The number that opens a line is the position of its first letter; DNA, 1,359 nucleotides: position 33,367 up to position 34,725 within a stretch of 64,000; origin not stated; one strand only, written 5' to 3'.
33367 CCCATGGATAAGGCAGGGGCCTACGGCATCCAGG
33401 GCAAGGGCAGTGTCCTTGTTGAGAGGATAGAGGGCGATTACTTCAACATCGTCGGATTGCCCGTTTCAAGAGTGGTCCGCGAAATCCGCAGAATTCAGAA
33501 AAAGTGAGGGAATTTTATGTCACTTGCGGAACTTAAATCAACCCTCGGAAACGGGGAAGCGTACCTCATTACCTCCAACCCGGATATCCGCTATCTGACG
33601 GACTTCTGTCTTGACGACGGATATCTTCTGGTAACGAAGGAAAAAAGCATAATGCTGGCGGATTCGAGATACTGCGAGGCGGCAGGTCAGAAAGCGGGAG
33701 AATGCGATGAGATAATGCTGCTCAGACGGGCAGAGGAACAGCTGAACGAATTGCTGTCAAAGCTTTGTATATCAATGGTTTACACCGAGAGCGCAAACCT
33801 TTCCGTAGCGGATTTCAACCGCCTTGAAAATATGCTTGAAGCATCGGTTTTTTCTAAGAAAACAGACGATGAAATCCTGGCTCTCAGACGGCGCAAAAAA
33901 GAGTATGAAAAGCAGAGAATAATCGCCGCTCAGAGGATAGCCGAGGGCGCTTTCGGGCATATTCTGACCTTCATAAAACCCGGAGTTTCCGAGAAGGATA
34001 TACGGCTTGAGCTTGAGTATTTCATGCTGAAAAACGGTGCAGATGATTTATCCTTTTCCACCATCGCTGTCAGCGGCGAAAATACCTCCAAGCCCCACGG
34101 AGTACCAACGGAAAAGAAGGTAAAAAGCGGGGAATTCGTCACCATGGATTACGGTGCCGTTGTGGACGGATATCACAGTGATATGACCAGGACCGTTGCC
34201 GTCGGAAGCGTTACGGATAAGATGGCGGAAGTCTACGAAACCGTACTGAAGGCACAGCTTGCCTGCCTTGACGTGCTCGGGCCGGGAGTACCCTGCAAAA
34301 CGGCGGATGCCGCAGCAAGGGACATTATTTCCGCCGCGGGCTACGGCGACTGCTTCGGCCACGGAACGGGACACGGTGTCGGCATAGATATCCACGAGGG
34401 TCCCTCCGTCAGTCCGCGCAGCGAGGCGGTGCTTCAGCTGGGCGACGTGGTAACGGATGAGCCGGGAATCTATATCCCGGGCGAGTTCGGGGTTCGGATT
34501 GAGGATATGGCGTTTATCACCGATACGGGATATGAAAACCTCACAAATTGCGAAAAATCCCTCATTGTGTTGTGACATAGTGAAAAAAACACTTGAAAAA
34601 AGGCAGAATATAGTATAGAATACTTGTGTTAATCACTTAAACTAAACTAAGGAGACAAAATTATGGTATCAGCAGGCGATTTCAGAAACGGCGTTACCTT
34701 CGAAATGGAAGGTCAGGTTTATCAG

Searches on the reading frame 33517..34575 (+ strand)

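Call 106: search_protein_families(library=pfam, proteins=[window:33517-34575:+], max_evalue=0.00001)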
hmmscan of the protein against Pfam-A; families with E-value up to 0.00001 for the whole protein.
window:33517-34575:+ (352 aa): 2 families
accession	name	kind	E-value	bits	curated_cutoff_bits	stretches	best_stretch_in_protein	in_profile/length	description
PF00557.29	Peptidase_M24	-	2.5e-68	230.4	23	1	135-336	3-208/208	Metallopeptidase family M24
PF01321.24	Creatinase_N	-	2.3e-10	41.5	22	1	14-112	15-115/128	Creatinase/Prolidase N-terminal domain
